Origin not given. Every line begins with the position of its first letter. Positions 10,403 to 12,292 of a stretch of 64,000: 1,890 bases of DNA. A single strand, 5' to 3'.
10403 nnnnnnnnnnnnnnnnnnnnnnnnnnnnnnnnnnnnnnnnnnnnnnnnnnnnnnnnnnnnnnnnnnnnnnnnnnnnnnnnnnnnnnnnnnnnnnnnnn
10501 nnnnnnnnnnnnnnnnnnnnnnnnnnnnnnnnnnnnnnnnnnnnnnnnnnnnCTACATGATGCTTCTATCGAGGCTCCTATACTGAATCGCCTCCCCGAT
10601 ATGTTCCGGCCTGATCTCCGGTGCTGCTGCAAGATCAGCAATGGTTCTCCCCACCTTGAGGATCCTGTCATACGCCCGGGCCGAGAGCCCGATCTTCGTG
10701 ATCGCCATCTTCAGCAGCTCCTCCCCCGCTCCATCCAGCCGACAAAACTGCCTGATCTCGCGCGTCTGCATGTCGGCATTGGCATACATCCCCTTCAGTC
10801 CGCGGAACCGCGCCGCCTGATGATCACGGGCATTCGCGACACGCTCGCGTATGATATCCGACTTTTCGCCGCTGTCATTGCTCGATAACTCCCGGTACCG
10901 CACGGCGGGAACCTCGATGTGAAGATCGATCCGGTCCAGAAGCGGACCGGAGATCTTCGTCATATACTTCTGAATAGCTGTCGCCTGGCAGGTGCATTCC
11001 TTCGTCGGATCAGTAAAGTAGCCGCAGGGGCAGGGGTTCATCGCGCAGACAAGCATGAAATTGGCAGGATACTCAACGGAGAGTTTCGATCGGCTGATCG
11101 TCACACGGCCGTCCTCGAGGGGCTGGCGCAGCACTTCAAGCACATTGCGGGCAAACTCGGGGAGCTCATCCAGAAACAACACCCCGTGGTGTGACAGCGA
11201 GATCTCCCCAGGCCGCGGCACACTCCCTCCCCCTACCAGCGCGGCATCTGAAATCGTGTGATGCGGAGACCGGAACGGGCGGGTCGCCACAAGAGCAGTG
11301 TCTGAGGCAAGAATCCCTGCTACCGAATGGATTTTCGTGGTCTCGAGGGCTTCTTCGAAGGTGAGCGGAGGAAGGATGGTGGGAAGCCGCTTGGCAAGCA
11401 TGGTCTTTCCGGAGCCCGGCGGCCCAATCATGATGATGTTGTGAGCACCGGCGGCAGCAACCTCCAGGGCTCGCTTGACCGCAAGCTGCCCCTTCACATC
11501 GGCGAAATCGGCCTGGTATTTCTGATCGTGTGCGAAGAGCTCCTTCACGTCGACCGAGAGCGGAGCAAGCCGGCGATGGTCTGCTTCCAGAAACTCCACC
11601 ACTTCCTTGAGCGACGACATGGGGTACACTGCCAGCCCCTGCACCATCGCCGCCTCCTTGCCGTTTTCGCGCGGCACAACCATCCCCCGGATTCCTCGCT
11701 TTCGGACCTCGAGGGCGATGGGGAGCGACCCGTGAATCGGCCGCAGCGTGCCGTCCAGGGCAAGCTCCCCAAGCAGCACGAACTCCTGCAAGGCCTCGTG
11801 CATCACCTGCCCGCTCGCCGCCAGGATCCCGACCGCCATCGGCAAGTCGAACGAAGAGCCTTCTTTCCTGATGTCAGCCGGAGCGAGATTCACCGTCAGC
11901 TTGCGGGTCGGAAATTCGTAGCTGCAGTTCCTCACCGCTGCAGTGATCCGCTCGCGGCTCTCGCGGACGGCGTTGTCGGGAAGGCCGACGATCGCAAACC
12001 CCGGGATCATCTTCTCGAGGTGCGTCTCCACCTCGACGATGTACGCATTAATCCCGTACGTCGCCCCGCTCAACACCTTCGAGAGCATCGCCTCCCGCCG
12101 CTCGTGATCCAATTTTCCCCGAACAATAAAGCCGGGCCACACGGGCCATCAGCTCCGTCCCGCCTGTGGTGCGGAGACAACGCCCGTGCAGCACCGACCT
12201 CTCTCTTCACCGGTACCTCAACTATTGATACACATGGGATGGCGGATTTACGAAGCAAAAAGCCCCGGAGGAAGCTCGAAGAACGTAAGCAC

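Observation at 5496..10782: Orphan copy of an internal comM segment 5.1 kb from the intact gene: direct repeats bracket an AT-richer cargo block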

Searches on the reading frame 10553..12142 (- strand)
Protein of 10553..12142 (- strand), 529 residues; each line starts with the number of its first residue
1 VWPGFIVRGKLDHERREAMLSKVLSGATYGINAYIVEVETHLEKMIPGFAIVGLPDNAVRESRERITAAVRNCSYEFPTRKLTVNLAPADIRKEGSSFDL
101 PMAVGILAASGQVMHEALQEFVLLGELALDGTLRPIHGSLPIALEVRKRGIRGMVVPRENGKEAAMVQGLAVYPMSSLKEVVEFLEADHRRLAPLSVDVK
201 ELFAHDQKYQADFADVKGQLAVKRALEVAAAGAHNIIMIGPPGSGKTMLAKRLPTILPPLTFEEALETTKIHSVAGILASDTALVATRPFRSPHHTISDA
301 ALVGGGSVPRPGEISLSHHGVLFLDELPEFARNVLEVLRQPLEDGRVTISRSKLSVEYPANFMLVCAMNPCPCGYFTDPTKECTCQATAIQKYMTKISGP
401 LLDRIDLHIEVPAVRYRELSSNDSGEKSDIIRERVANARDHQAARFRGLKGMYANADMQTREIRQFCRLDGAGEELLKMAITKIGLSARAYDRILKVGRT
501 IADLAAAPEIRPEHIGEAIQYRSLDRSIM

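Call 7: search_protein_families(library=pfam, proteins=[window:10553-12142:-])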
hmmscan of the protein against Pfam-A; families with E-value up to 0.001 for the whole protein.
window:10553-12142:- (529 aa): 10 families
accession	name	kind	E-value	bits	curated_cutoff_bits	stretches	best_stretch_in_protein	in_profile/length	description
PF01078.27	Mg_chelatase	-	3.4e-100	334.1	20.3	1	212-418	1-206/207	Magnesium chelatase, subunit ChlI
PF13541.12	ChlI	-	2.5e-46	156.9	27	1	38-160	1-121/121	Subunit ChlI of Mg-chelatase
PF13335.12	Mg_chelatase_C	-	6.8e-32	110.4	26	1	425-522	1-94/94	Magnesium chelatase, subunit ChlI C-terminal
PF07728.20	AAA_5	-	9.6e-10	39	22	1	235-372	1-125/139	AAA domain (dynein-related subfamily)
PF00493.29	MCM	-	2.5e-06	27.2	23.3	1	229-382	53-183/224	MCM P-loop domain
PF05496.18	RuvB_N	-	2.4e-05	24.6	27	0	214-251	7-51/159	Holliday junction DNA helicase RuvB P-loop domain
PF07724.20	AAA_2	-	4.4e-05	24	27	1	235-351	5-108/166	AAA domain (Cdc48 subfamily)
PF00158.32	Sigma54_activat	-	0.00014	22.1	20.2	0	222-369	11-142/168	Sigma-54 interaction domain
PF05362.19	Lon_C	-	0.00032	20.8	21.1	1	77-183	91-200/205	Lon protease (S16) C-terminal proteolytic domain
PF00004.35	AAA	-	0.00056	20.8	21.2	0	236-253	1-18/131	ATPase family associated with various cellular activities (AAA)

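Call 11: find_encoding_contigs(protein=window:10553-12142:-, flank=10000, max_places=10)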
Protein window:10553-12142:- (529 aa): no gene with exactly this product is on record in the collection.

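Call 14: find_encoding_contigs(protein=window:10553-12088:-, flank=10000, max_places=10)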
Protein window:10553-12088:- (511 aa): no gene with exactly this product is on record in the collection.

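Call 15: find_related_loci(query=window:10553-12088:-, collection=genome_contigs, flank=10000)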
Query window:10553-12088:- (511 aa) in genome_contigs; peptide patterns used: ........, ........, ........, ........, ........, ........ (x = any residue, [..] = any of these).
600 stretches matched a pattern (row limit reached: there are more); 600 encode a relative of the query (tblastn E <= 1e-3); the best 80 are kept; 80 distinct loci.
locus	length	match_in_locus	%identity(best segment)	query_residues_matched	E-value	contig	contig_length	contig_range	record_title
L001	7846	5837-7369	68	1-511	0e+0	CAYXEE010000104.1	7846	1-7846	MAG TPA_asm: uncultured Chitinophagaceae bacterium isolate SRP257756_co1_98 genome assembly, contig: NODE_8612_length_78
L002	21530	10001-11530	67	1-511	0e+0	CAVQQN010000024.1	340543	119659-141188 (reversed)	MAG: uncultured Ignavibacteriaceae bacterium isolate MFD01299.bin.2.218 genome assembly, contig: contig_14559, whole gen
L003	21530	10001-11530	63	1-511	0e+0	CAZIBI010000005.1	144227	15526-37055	MAG TPA_asm: uncultured Ignavibacteria bacterium isolate binchicken_co199_86 genome assembly, contig: NODE_143_length_14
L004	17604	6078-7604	63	1-508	0e+0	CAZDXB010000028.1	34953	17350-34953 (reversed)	MAG TPA_asm: uncultured Hyphomicrobiales bacterium isolate SRP141376_co1_185 genome assembly, contig: NODE_2862_length_3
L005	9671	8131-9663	61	1-511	0e+0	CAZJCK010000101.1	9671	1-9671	MAG TPA_asm: uncultured Ignavibacteriales bacterium isolate SRP141376_co4_224 genome assembly, contig: NODE_11589_length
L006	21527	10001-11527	61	1-508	0e+0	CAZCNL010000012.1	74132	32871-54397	MAG TPA_asm: uncultured Chloroherpeton sp. isolate binchicken_co135_26 genome assembly, contig: NODE_812_length_74132_co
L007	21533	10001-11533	60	1-511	0e+0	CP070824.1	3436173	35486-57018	MAG: Candidatus Zixiibacteriota bacterium isolate bin1124 chromosome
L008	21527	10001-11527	63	1-508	0e+0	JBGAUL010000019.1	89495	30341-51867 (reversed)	MAG: Chlorobiota bacterium isolate MAG_AAO_H125.58 AAOH125-58_opera_contig_928, whole genome shotgun sequence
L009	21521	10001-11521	61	1-509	0e+0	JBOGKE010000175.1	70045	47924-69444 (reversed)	MAG: Terriglobia bacterium isolate TC-S_metawrap_bin.145 k127_3022540, whole genome shotgun sequence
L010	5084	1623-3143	60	1-509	0e+0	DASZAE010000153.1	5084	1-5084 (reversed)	MAG TPA_asm: Terriglobia bacterium isolate SMAG_U6380 k141_877401, whole genome shotgun sequence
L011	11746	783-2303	59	1-508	0e+0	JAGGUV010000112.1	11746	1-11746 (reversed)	MAG: Bacteroidales bacterium isolate AUK083 PB_MBMC_037_c_000000000156, whole genome shotgun sequence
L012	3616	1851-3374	59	1-508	0e+0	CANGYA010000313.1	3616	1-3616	MAG: Cytophagales bacterium isolate RE-15aug16-245 genome assembly, contig: RE-15aug16-C60446, whole genome shotgun sequ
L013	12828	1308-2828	59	1-508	0e+0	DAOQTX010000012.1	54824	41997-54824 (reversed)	MAG TPA_asm: Bacteroidia bacterium isolate AMR_MDS_1129 NODE_663_length_54824_cov_6.439373, whole genome shotgun sequenc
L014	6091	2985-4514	58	1-508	0e+0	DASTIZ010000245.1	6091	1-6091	MAG TPA_asm: Chitinophagaceae bacterium isolate SMAG_U1287 k141_44112, whole genome shotgun sequence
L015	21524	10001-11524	58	1-508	0e+0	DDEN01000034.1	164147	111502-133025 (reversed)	MAG TPA_asm: Chitinophagaceae bacterium UBA1953 UBA1953_contig_906, whole genome shotgun sequence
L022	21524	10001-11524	57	1-508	0e+0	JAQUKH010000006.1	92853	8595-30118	MAG: bacterium isolate STD1_102 NODE_483_length_92853_cov_4.698413_Sandtown_D1, whole genome shotgun sequence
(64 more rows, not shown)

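Call 16: find_homologous_proteins(query=window:10553-12088:-, max_evalue=1e-50)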
Query window:10553-12088:- (511 aa): 8000 proteins with E <= 1e-50 among 8000 candidates; the best 120 are listed.
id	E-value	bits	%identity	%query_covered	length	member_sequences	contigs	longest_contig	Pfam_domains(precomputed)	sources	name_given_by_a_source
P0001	0.0e+0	1131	100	100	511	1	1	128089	PF13335.13,PF00493.30,PF05496.19,PF07728.21,PF01078.28,PF13541.13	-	-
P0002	2.0e-286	968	83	100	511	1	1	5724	PF13335.13,PF00493.30,PF05496.19,PF07728.21,PF01078.28,PF13541.13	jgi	jgi:magnesium chelatase family protein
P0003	4.7e-283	957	81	100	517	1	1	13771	PF00158.33,PF13335.13,PF00493.30,PF07728.21,PF01078.28,PF13541.13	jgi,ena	-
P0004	5.3e-283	957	81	100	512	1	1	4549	PF13335.13,PF00493.30,PF05496.19,PF07728.21,PF01078.28,PF13541.13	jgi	jgi:magnesium chelatase family protein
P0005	1.1e-281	953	81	100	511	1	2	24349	PF13335.13,PF00493.30,PF05496.19,PF07728.21,PF01078.28,PF13541.13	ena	-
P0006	1.1e-281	953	81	100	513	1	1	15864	PF07724.21,PF13335.13,PF05362.20,PF00493.30,PF05496.19,PF07728.21,PF01078.28,PF13541.13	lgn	-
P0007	1.4e-281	952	81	100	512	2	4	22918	PF13335.13,PF00493.30,PF07728.21,PF01078.28,PF13541.13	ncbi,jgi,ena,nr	ncbi:MAG TPA: YifB family Mg chelatase-like AAA ATPase [Bacteroidota bacterium]|nr:YifB family Mg ch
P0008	1.7e-281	952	81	100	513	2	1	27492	PF13335.13,PF00493.30,PF05496.19,PF07728.21,PF01078.28,PF13541.13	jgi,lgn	jgi:magnesium chelatase family protein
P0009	4.0e-281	951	82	100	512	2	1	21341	PF13335.13,PF00493.30,PF05496.19,PF07728.21,PF01078.28,PF13541.13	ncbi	-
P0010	2.8e-280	948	82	100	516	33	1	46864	PF07724.21,PF13335.13,PF05362.20,PF00493.30,PF05496.19,PF07728.21,PF01078.28,PF13541.13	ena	-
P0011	3.3e-280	948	81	100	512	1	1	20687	PF00158.33,PF13335.13,PF00493.30,PF05496.19,PF07728.21,PF01078.28,PF13541.13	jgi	jgi:magnesium chelatase family protein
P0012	5.4e-280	947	82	100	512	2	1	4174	PF13335.13,PF00493.30,PF05496.19,PF07728.21,PF01078.28,PF13541.13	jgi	-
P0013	6.2e-280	947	81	100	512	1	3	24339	PF00158.33,PF13335.13,PF00493.30,PF05496.19,PF07728.21,PF01078.28,PF13541.13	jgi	jgi:magnesium chelatase family protein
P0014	9.6e-280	946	80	100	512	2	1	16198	PF13335.13,PF00493.30,PF05496.19,PF07728.21,PF01078.28,PF13541.13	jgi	jgi:magnesium chelatase family protein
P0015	9.9e-280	946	80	100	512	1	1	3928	PF00158.33,PF13335.13,PF00493.30,PF07728.21,PF01078.28,PF13541.13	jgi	jgi:magnesium chelatase family protein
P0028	7.3e-276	933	83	100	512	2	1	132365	PF13335.13,PF07728.21,PF01078.28,PF13541.13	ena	-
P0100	4.0e-265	898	77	100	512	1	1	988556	PF00158.33,PF13335.13,PF00493.30,PF05496.19,PF07728.21,PF01078.28,PF13541.13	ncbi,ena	-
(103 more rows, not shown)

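Call 18: find_encoding_contigs(protein=P0028, flank=10000, max_places=3)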
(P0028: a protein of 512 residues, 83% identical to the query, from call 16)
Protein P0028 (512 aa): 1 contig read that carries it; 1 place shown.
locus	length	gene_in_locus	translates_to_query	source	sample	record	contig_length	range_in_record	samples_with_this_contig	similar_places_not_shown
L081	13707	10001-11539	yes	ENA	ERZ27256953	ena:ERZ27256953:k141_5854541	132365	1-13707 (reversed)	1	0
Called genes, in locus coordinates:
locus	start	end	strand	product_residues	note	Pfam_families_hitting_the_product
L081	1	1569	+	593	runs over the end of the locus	PF00575:S1, PF25522:OB_cyt-4 (faint), PF00575:S1, PF21710:Spt6_S1 (faint), PF23459:S1_RRP5 (weak), PF00575:S1, PF23459:S1_RRP5, PF00575:S1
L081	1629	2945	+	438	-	PF00919:UPF0004, PF04055:Radical_SAM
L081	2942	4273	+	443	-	PF17820:PDZ_6, PF19238:Radical_SAM_2, PF04459:DUF512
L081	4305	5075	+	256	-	-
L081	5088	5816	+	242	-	PF01416:PseudoU_synth_1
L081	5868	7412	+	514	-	PF00069:Pkinase, PF07714:PK_Tyr_Ser-Thr, PF13432:TPR_16, PF14559:TPR_19, PF13431:TPR_17, PF00515:TPR_1, PF13424:TPR_12, PF00515:TPR_1, +17 more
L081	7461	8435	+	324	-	PF01891:CbiM, PF13190:PDGLE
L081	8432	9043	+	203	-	PF02361:CbiQ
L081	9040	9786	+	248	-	PF00005:ABC_tran, PF02463:SMC_N (faint), PF13304:AAA_21 (weak)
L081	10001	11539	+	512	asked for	PF13541:ChlI, PF01078:Mg_chelatase, PF07728:AAA_5, PF13335:Mg_chelatase_C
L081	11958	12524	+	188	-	-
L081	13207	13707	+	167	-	?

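Call 19: find_encoding_contigs(protein=P0010, flank=10000, max_places=3)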
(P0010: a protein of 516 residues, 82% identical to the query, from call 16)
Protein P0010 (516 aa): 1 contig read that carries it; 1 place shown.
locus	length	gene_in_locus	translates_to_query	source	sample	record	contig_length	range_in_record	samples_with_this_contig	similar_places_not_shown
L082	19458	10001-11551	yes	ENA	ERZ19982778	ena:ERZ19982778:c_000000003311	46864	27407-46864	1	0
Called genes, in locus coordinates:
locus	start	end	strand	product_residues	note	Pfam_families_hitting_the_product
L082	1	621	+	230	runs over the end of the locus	PF02224:Cytidylate_kin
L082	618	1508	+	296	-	PF02401:LYTB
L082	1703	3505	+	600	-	PF17092:PCB_OB (faint), PF00575:S1, PF13509:S1_2 (faint), PF00575:S1, PF23459:S1_RRP5 (weak), PF00575:S1, PF23459:S1_RRP5, PF00575:S1, +1 more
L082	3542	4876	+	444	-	PF00919:UPF0004, PF04055:Radical_SAM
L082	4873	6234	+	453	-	PF17820:PDZ_6 (weak), PF19238:Radical_SAM_2, PF04055:Radical_SAM (faint), PF04459:DUF512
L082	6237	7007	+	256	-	-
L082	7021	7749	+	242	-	PF01416:PseudoU_synth_1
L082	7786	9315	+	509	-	PF00069:Pkinase, PF07714:PK_Tyr_Ser-Thr, PF13414:TPR_11 (weak), PF13432:TPR_16, PF14559:TPR_19 (weak), PF13431:TPR_17 (weak), PF13424:TPR_12, PF13432:TPR_16, +13 more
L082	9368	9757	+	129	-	PF01402:RHH_1 (weak), PF08753:NikR_C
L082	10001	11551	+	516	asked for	PF05362:Lon_C (weak), PF13541:ChlI, PF00493:MCM (faint), PF01078:Mg_chelatase, PF05496:RuvB_N (faint), PF07724:AAA_2 (faint), PF07728:AAA_5, PF13335:Mg_chelatase_C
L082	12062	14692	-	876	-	PF00690:Cation_ATPase_N, PF00122:E1-E2_ATPase, PF00702:Hydrolase, PF13246:Cation_ATPase, PF00689:Cation_ATPase_C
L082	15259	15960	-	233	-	PF00149:Metallophos, PF12850:Metallophos_2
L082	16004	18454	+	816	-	PF02563:Poly_export, PF10531:SLBB, PF22461:SLBB_2 (weak), PF10531:SLBB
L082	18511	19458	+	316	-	?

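Call 20: find_encoding_contigs(protein=P0005, flank=10000, max_places=3)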
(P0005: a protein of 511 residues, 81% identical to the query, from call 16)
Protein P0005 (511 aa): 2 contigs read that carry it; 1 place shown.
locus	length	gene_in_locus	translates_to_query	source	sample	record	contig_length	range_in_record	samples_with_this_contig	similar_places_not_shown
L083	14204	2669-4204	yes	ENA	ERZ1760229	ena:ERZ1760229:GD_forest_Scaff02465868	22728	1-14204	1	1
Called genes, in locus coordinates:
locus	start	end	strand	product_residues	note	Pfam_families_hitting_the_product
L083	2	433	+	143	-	?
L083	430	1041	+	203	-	PF02361:CbiQ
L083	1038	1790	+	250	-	PF00005:ABC_tran, PF13304:AAA_21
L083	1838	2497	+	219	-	PF05368:NmrA, PF01073:3Beta_HSD (faint), PF01370:Epimerase, PF07993:NAD_binding_4 (faint), PF13460:NAD_binding_10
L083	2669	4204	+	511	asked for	PF13541:ChlI, PF05496:RuvB_N (faint), PF00493:MCM (weak), PF01078:Mg_chelatase, PF07728:AAA_5, PF13335:Mg_chelatase_C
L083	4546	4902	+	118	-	PF05635:23S_rRNA_IVP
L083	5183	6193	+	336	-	PF00180:Iso_dh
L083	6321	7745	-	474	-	PF00675:Peptidase_M16, PF05193:Peptidase_M16_C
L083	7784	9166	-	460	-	PF00675:Peptidase_M16, PF05193:Peptidase_M16_C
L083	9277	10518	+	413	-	PF04389:Peptidase_M28, PF01546:Peptidase_M20 (weak), PF18962:Por_Secre_tail (weak)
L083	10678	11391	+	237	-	PF13489:Methyltransf_23, PF08241:Methyltransf_11, PF08242:Methyltransf_12, PF13649:Methyltransf_25, PF13847:Methyltransf_31 (weak), PF20922:Anamorsin_N (weak)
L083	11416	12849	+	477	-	PF20094:GWxTD_dom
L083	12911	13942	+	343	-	PF01207:Dus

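Call 22: find_related_loci(query=window:10553-12088:-, collection=metagenome_contigs, flank=10000)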
Query window:10553-12088:- (511 aa) in metagenome_contigs; peptide patterns used: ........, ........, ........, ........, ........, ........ (x = any residue, [..] = any of these).
600 stretches matched a pattern (row limit reached: there are more); 598 encode a relative of the query (tblastn E <= 1e-3); the best 80 are kept; 80 distinct loci.
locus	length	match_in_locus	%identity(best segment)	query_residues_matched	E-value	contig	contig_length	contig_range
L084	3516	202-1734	77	1-511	0e+0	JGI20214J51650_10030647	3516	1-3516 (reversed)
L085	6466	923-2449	60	1-511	0e+0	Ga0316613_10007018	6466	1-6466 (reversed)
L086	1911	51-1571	62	1-509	0e+0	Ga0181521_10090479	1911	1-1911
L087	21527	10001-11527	60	1-511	0e+0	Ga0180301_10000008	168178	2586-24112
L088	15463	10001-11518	61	1-508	0e+0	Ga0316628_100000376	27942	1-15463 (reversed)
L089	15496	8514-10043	62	1-511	0e+0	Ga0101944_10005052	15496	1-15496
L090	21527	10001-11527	59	1-508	0e+0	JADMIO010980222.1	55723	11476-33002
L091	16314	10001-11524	58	1-508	0e+0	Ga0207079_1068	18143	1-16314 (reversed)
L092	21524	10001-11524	59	1-510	0e+0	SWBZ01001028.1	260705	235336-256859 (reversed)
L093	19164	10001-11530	60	1-509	0e+0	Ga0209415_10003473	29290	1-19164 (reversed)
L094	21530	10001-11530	59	1-509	0e+0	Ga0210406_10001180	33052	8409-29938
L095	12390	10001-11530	60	1-511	0e+0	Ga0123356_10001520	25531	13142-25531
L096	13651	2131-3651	58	1-508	0e+0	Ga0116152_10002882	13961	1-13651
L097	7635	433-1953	59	1-508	0e+0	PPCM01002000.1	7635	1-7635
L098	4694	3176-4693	59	1-508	0e+0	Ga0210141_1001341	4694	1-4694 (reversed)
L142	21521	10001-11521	56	1-508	0e+0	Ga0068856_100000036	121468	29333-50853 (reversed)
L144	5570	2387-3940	59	1-509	0e+0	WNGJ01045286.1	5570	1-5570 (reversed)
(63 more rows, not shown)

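Call 52: search_protein_families(library=pfam, max_evalue=0.0001, proteins=[L142:12233-13207:+, L142:13463-14002:+, L142:13999-17016:+, L142:17117-17983:+, L142:18164-18619:-, L142:18565-19098:+, L142:19100-19594:+, L142:19871-20770:+])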
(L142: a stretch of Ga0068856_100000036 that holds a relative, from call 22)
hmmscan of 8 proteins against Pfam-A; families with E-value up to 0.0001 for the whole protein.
L142:12233-13207:+ (324 aa): 1 family
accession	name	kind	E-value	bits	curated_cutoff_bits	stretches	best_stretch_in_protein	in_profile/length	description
PF18998.6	Flg_new_2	-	3.4e-07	30.6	23.6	0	115-181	2-65/73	Divergent InlB B-repeat domain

L142:13463-14002:+ (179 aa): 0 families

L142:13999-17016:+ (1005 aa): 4 families
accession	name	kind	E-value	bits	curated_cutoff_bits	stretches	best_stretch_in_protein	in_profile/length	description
PF10412.15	TrwB_AAD_bind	-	5.2e-10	39.2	20.5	1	391-711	7-315/387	Type IV secretion-system coupling protein DNA-binding domain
PF02534.20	T4SS-DNA_transf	-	3.7e-07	29.8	20.1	0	578-706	241-368/468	Type IV secretory system Conjugative DNA transfer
PF12696.13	TraG-D_C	-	7.6e-07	29.5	22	1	644-711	2-71/126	TraM recognition site of TraD and TraG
PF01935.23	DUF87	-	2.9e-05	24.7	23.2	1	388-443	11-68/220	Helicase HerA, central domain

L142:17117-17983:+ (288 aa): 0 families

L142:18164-18619:- (151 aa): 6 families
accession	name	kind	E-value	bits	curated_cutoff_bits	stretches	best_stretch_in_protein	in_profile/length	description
PF01381.28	HTH_3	-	7.3e-19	68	23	2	34-87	1-54/55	Helix-turn-helix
PF13560.12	HTH_31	-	2.1e-14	54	27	1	31-83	3-56/64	Helix-turn-helix domain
PF12844.13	HTH_19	-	2.6e-13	50.1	30.2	2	34-88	4-58/64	Helix-turn-helix domain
PF13413.12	HTH_25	-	8.7e-07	29.1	24.6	0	99-132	4-37/62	Helix-turn-helix domain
PF13411.12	MerR_1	-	5.4e-05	23.7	21.6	0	107-135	2-30/69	MerR HTH family regulatory protein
PF13443.12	HTH_26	-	8.4e-05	23.2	22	0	33-70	1-40/63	Cro/C1-type HTH DNA-binding domain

L142:18565-19098:+ (177 aa): 2 families
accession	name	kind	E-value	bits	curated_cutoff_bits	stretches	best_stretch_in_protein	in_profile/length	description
PF13335.12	Mg_chelatase_C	-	9.8e-36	122.7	26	1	72-168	2-94/94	Magnesium chelatase, subunit ChlI C-terminal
PF01078.27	Mg_chelatase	-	3.3e-14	53.2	20.3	1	16-64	158-206/207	Magnesium chelatase, subunit ChlI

L142:19100-19594:+ (164 aa): 0 families

L142:19871-20770:+ (299 aa): 1 family
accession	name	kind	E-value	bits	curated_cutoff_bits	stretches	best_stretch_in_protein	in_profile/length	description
PF00691.25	OmpA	-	6.3e-23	81.4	27.2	2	187-289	1-97/98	OmpA family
